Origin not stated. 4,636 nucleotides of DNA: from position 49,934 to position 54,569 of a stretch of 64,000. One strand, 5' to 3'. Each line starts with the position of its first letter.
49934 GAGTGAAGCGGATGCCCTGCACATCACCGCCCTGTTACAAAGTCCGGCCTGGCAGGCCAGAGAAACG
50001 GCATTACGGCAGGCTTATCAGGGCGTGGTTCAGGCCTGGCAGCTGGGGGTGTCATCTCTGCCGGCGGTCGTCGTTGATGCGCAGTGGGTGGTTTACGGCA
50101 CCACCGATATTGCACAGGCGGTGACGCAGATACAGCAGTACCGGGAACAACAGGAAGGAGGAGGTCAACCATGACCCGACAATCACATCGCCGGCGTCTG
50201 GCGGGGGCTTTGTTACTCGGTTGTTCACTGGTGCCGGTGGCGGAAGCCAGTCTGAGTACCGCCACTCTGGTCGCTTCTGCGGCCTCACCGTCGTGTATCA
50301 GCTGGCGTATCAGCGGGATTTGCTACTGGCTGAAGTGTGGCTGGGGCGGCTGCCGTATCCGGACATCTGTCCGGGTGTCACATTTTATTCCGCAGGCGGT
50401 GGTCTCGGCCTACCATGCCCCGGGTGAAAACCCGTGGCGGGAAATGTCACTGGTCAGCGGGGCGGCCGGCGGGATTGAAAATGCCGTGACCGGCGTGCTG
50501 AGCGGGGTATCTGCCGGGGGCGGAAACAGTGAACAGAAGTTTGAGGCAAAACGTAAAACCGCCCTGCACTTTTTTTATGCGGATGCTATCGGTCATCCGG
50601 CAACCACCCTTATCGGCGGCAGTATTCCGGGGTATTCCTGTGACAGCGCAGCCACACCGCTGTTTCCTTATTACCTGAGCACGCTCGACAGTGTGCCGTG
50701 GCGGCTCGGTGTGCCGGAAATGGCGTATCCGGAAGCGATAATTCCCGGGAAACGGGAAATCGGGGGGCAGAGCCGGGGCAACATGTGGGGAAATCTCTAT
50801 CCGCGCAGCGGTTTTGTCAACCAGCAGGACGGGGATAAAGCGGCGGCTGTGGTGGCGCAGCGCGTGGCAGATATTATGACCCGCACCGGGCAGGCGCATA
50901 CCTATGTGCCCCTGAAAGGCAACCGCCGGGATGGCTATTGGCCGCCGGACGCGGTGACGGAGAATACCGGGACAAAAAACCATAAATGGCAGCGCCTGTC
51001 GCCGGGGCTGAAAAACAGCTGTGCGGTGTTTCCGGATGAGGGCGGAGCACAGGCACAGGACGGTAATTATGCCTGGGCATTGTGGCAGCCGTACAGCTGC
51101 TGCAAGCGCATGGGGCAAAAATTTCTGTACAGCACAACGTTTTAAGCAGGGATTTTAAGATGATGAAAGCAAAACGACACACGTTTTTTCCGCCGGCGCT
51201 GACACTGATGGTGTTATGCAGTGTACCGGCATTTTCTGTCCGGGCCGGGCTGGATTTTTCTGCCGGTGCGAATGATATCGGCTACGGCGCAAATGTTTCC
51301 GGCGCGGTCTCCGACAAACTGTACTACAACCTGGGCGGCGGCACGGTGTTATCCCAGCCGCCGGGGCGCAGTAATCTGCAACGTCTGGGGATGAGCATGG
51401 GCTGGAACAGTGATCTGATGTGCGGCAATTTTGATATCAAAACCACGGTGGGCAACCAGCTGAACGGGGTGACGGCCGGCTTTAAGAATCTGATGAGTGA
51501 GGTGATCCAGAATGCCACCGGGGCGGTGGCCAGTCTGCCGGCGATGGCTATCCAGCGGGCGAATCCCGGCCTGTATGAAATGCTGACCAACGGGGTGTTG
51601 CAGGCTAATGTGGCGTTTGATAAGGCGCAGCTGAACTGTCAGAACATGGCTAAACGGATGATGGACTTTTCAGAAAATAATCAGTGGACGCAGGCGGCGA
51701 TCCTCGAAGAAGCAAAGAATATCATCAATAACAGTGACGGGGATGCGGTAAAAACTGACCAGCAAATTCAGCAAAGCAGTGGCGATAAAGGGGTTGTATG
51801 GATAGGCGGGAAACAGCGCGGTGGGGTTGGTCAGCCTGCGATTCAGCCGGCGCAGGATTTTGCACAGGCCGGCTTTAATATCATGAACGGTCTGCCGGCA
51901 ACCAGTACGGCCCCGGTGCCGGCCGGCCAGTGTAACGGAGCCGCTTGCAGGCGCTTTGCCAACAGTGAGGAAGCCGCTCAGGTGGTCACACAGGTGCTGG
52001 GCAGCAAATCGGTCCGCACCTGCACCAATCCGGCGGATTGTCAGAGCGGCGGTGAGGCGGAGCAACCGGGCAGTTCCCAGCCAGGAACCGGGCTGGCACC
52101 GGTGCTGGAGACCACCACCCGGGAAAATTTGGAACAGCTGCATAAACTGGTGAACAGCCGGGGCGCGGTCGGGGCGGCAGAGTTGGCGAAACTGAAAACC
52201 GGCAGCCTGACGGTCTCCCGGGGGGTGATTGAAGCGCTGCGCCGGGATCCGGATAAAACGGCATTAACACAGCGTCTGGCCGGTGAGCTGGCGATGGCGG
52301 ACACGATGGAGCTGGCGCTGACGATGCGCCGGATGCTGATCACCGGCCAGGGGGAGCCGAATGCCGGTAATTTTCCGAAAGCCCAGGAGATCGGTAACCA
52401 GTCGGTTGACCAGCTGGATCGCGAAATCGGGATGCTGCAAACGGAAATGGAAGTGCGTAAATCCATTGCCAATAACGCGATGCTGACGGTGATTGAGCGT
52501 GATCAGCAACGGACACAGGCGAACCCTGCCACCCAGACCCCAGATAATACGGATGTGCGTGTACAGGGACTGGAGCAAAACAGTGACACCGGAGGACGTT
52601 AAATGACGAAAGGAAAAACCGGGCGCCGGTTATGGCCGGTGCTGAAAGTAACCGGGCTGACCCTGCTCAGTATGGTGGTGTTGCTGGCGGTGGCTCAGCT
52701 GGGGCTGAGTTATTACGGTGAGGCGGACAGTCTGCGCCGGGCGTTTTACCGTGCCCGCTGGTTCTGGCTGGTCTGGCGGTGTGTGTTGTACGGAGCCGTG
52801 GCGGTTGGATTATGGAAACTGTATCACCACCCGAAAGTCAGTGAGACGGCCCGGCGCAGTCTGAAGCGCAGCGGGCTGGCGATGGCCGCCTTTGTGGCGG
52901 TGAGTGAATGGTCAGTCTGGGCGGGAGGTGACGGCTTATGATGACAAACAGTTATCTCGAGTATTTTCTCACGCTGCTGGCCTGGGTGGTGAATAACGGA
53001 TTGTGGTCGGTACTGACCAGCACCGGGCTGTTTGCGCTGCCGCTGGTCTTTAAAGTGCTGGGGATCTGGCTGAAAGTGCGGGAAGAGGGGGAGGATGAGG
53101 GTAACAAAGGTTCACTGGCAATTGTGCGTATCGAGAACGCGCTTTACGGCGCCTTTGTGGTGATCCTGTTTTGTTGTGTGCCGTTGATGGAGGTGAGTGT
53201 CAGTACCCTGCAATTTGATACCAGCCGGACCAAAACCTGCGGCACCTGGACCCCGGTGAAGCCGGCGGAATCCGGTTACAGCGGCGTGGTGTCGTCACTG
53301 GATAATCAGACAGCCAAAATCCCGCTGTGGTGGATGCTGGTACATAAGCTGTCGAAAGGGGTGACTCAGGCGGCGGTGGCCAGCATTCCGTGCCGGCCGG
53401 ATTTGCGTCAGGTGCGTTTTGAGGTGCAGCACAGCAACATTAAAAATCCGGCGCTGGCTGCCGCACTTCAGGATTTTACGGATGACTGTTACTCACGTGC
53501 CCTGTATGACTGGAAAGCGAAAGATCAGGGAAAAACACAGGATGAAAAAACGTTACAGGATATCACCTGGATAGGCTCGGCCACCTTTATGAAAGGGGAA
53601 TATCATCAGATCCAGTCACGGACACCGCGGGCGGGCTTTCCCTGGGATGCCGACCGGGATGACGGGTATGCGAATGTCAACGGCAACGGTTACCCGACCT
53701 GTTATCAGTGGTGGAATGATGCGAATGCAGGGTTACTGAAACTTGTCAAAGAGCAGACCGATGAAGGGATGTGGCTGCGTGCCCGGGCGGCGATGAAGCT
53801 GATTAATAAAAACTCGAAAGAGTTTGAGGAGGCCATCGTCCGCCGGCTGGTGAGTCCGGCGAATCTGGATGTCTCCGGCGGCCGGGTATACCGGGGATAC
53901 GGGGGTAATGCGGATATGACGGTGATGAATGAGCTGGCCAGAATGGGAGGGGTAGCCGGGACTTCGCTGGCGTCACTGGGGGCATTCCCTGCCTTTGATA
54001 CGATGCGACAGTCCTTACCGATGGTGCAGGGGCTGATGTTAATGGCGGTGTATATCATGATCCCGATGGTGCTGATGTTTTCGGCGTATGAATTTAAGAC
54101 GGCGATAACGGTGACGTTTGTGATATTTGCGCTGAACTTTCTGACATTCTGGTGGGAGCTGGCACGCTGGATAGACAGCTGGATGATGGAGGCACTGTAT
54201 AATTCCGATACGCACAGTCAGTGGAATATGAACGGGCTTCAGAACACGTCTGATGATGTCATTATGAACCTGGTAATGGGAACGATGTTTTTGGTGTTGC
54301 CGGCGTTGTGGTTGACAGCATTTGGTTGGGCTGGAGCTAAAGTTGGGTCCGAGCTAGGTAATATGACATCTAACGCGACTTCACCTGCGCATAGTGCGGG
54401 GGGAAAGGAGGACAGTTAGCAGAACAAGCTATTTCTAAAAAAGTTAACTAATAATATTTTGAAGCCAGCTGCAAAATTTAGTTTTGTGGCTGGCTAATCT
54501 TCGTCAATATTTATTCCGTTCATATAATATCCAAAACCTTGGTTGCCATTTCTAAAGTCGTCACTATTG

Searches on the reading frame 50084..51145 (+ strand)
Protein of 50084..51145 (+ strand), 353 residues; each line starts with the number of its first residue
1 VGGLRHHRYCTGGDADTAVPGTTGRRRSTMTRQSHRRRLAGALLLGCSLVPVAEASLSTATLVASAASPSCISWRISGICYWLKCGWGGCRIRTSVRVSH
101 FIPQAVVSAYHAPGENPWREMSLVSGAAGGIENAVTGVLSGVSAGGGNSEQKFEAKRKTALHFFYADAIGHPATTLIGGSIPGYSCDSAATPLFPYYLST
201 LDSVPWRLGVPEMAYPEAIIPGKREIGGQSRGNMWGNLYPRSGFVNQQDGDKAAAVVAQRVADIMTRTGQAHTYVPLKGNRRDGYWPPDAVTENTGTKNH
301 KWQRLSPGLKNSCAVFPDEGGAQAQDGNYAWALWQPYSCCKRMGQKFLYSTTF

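Call 40: search_protein_families(library=pfam, proteins=[window:50084-51145:+], max_evalue=0.001)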
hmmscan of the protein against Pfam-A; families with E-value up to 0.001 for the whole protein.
window:50084-51145:+ (353 aa): 1 family
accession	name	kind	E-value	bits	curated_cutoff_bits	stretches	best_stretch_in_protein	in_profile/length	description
PF06834.16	TraU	-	2.9e-57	194.8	26.5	1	64-341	7-305/306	TraU protein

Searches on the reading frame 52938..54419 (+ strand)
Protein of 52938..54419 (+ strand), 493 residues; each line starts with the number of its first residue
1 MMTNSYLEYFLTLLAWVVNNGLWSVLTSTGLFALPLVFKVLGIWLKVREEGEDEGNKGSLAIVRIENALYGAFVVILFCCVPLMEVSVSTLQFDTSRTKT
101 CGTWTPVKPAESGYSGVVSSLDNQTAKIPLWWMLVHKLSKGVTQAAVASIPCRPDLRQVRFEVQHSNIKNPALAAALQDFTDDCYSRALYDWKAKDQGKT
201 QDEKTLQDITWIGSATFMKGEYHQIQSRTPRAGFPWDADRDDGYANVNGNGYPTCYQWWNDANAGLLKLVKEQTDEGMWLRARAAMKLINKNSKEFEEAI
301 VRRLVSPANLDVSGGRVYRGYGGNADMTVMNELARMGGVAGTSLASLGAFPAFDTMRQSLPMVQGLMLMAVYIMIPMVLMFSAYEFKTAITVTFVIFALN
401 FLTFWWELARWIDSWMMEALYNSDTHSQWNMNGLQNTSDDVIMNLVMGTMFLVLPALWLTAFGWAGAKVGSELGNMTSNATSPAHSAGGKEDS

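Call 40: search_protein_families(library=pfam, proteins=[window:52938-54419:+], max_evalue=0.001)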
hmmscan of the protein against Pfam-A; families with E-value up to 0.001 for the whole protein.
window:52938-54419:+ (493 aa): 1 family
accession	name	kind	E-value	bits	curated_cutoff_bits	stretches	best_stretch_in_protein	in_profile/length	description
PF07916.16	TraG_N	-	1.3e-76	258.9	36.1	1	8-482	1-459/462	TraG-like protein, N-terminal region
